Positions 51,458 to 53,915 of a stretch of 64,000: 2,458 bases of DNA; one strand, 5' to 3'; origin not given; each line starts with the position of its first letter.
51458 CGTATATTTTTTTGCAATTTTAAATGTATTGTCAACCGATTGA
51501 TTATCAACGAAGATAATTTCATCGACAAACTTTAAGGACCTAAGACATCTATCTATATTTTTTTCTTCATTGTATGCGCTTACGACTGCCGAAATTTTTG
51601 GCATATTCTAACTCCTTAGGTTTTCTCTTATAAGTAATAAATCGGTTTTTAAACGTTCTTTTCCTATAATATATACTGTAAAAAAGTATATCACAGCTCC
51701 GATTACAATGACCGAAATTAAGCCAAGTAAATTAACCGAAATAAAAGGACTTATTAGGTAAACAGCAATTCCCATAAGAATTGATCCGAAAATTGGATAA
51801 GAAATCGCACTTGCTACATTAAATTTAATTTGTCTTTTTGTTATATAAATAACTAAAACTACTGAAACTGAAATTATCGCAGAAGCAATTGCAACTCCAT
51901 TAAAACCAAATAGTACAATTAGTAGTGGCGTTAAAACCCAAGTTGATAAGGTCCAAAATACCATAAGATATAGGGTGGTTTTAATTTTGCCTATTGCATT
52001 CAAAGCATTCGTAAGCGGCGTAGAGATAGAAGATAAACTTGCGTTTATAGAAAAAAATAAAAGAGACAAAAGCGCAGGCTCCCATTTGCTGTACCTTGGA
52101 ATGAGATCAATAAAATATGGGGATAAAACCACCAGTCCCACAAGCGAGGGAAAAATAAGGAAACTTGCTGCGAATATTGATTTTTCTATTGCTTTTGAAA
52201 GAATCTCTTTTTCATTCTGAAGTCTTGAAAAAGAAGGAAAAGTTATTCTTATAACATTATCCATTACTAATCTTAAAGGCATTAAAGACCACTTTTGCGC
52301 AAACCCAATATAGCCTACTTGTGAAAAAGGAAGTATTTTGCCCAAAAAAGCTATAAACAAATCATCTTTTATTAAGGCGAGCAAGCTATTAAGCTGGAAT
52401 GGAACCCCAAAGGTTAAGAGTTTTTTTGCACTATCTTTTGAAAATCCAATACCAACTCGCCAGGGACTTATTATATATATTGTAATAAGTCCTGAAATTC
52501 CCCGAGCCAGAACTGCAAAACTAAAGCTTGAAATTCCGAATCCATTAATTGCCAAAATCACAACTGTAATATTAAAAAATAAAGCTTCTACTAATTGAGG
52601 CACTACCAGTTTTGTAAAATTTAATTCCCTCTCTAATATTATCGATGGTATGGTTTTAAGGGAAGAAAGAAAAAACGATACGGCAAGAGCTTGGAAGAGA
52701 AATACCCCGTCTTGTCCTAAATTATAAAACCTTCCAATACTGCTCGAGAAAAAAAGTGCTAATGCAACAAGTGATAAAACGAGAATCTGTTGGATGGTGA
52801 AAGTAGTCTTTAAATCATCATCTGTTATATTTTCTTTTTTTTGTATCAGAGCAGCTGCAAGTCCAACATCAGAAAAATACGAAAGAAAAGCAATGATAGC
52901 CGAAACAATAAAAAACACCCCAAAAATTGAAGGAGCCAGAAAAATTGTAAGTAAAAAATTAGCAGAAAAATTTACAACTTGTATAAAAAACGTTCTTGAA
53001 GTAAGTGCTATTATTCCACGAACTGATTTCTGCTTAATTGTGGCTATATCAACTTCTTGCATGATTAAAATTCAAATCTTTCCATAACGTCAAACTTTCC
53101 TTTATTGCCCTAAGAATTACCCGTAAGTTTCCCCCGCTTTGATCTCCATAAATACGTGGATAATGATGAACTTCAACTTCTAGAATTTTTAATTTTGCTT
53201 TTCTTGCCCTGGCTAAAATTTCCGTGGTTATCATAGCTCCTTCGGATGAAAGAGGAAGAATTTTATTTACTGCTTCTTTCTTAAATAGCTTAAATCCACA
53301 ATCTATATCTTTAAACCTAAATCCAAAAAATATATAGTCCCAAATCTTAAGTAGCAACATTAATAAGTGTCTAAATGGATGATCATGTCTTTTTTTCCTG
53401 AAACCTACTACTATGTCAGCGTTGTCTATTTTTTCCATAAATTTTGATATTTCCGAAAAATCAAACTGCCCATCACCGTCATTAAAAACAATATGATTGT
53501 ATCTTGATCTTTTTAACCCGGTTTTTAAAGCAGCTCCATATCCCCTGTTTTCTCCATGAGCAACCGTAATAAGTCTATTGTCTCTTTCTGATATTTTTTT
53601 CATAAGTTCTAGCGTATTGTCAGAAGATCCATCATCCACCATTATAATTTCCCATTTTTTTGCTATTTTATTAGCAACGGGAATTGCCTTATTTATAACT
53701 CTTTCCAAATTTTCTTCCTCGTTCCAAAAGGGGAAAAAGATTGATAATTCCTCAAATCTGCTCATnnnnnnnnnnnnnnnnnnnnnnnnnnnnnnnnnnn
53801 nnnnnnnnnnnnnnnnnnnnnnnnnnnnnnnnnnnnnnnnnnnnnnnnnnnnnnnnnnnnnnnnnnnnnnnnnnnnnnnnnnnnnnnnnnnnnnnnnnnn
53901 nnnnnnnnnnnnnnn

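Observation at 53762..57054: Uncharacterized 'family C' membrane protein family with a conserved P-x-HD(G/D)...R-W...GYG(Y/H).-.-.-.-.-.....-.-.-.-(H/R)-x-V-(D/N)-x-Y-V-R-G signature (three paralogs)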

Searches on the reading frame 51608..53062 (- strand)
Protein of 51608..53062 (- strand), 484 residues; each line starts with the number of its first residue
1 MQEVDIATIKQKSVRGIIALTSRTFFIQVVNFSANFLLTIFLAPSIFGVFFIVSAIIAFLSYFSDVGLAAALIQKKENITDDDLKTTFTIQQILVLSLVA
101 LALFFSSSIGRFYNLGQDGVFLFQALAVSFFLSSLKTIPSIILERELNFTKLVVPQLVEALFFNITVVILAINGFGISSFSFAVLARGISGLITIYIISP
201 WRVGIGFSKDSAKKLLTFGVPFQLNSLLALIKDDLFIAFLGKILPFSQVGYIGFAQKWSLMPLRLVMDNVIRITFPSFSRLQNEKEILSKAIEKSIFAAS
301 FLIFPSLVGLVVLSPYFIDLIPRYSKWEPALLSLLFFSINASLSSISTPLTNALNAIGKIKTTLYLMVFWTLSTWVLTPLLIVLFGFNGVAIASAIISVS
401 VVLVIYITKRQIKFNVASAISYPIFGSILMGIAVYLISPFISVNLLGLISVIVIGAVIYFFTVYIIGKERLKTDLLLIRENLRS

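Call 11: search_protein_families(library=pfam, proteins=[window:51608-53062:-], max_evalue=0.001)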
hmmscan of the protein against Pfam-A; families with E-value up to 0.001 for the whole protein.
window:51608-53062:- (484 aa): 2 families
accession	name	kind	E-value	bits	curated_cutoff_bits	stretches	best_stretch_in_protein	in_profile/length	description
PF13440.11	Polysacc_synt_3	-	9.7e-48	163.3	23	1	38-321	2-283/293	Polysaccharide biosynthesis protein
PF01943.22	Polysacc_synt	-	8.5e-17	61.9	28.2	1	14-282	2-274/274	Polysaccharide biosynthesis protein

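Call 28: search_protein_families(library=ncbifam, proteins=[window:51608-53062:-], max_evalue=0.001)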
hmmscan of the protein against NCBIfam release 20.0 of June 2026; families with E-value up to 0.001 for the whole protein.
window:51608-53062:- (484 aa): 3 families
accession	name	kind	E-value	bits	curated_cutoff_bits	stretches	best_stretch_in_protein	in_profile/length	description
NF007773.0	PRK10459.1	equivalog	4.8e-33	114.9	273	1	9-471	3-471/492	MOP flippase family protein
NF058658.1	Oglyco_Wzx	exception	2.7e-32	112.4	720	1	8-472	5-469/478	O-glycosylation flippase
NF047674.1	TeichurnBiosyTuaB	equivalog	1.3e-22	80.5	580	1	7-464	2-467/469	teichuronic acid biosynthesis protein TuaB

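Call 66: search_solved_structures(query=window:51608-53062:-, max_evalue=0.01)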
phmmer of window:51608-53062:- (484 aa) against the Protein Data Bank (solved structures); distinct sequences matched with E-value up to 0.01: 0.

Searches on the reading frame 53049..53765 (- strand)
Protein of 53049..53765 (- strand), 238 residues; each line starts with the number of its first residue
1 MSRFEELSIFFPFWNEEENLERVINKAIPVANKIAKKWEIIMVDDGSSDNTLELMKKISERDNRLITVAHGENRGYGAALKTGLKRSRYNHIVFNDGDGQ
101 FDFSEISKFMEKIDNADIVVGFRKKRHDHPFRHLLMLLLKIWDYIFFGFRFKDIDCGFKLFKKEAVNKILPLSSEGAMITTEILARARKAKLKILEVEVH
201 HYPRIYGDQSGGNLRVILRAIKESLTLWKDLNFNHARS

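Call 11: search_protein_families(library=pfam, proteins=[window:53049-53765:-], max_evalue=0.001)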
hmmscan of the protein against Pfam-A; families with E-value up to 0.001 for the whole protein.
window:53049-53765:- (238 aa): 2 families
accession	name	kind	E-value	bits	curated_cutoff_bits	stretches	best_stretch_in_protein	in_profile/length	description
PF00535.33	Glycos_transf_2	-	4.2e-27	95.5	23.3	1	8-138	1-130/168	Glycosyl transferase family 2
PF10111.15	Glyco_tranf_2_2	-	5.8e-06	26.4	27.3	1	9-108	2-101/276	Glycosyltransferase like family 2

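Call 28: search_protein_families(library=ncbifam, proteins=[window:53049-53765:-], max_evalue=0.001)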
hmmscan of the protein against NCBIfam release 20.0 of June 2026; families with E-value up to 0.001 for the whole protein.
window:53049-53765:- (238 aa): 20 families
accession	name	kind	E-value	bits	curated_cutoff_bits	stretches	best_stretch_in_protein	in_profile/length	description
NF007986.1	PRK10714.1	equivalog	4.4e-24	85.1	529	1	4-217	5-216/316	undecaprenyl-phosphate 4-deoxy-4-formamido-L-arabinose transferase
NF047588.1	GlcsyltransPgfSStrep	equivalog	2.3e-20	73.1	500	1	7-173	3-171/308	glycosyltransferase PgfS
TIGR03937.1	PgaC_IcaA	equivalog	4.5e-18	65.4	422.3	1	3-112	43-149/407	poly-beta-1,6-N-acetyl-D-glucosamine synthase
TIGR04182.1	glyco_TIGR04182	equivalog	1.4e-15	57.5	325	1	7-229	2-216/293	S-layer glycoprotein N-glycosyltransferase AglJ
NF047683.1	TeichurnBiosyTuaG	equivalog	7.5e-15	55.2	400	1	5-119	6-117/252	teichuronic acid biosynthesis protein TuaG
NF058614.1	PPMAGASynPpgS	equivalog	3.5e-12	46.2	370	1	9-200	4-195/226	polyprenyl-phospho-N-acetylgalactosaminyl synthase PpgS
NF007482.0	PRK10073.1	equivalog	4e-12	45.8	423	1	2-112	3-109/334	glycosyltransferase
NF041391.1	DPhHxTase_Halo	equivalog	3.3e-11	42.6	375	1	14-204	4-186/213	dolichyl-phosphate hexose transferase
TIGR04283.1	glyco_like_mftF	equivalog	2.8e-10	40.2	182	1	7-125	1-110/221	TIGR04283 family arsenosugar biosynthesis glycosyltransferase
NF041875.1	EPS_EpsD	equivalog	1.9e-09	37.4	370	1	7-114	1-105/325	exopolysaccharide biosynthesis glycosyltransferase EpsD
NF053739.1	GlytfEpsEBac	equivalog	6.4e-08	31.9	450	1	8-104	4-95/265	glycosyltransferase EpsE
TIGR03111.1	glyc2_xrt_Gpos1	hypoth_equivalog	1.4e-07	30.6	363.95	1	3-117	47-160/439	TIGR03111 family XrtG-associated glycosyltransferase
NF038302.1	EPS_HpsE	equivalog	3.9e-07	29.4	300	1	6-100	2-98/307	hormogonium polysaccharide biosynthesis glycosyltransferase HpsE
NF050050.1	ProtGlycPglI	equivalog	4.4e-07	29.6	500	1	6-115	3-110/306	GalNAc(5)-diNAcBac-PP-undecaprenol beta-1,3-glucosyltransferase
TIGR03965.1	mycofact_glyco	equivalog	6.5e-07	28.6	280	1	4-98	73-164/467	mycofactocin biosynthesis glycosyltransferase MftF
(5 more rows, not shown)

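Call 65: search_solved_structures(query=window:53049-53765:-, max_evalue=0.001)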
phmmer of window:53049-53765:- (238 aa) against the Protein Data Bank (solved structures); distinct sequences matched with E-value up to 0.001: 22.
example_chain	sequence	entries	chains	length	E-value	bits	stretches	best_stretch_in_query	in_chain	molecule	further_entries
9bhc_C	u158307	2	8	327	6.3e-23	84.6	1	5-217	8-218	Undecaprenyl-phosphate 4-deoxy-4-formamido-L-arabinose transferase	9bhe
8vxh_A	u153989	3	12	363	8.1e-23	84.3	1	5-217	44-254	Undecaprenyl-phosphate 4-deoxy-4-formamido-L-arabinose transferase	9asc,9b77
9hwj_A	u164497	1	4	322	2.7e-19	72.7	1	5-217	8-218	Undecaprenyl-phosphate 4-deoxy-4-formamido-L-arabinose transferase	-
5ekp_C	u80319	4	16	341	1.5e-10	44.2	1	6-130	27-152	Uncharacterized glycosyltransferase sll0501 | Glycosyltransferase sll0501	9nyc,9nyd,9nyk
5eke_A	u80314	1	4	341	1.5e-10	44.2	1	6-130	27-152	Uncharacterized glycosyltransferase sll0501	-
9nye_A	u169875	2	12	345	1.5e-10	44.1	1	6-130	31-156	Glycosyltransferase sll0501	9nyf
5mlz_A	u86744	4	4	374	6.5e-10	42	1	6-198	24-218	Dolichol monophosphate mannose synthase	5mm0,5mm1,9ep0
2z87_A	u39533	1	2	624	8.7e-10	41.6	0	6-124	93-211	Chondroitin synthase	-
2z86_A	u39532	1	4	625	8.7e-10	41.6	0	6-124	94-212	Chondroitin synthase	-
5hea_A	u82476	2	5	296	1.1e-08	38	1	4-115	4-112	Putative glycosyltransferase (GalT1)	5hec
8vh7_A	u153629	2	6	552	1.8e-05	27.5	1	17-107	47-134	Heparosan synthase B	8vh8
8viw_A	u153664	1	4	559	1.9e-05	27.5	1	17-107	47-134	Heparosan synthase B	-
6h1j_A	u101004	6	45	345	3.1e-05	26.7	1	5-121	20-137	Probable ss-1,3-N-acetylglucosaminyltransferase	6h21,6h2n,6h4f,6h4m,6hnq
3bcv_A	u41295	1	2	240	3.8e-05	26.4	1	1-103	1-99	Putative glycosyltransferase protein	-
5tze_C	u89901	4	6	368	8e-05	25.4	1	7-104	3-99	Glycosyl transferase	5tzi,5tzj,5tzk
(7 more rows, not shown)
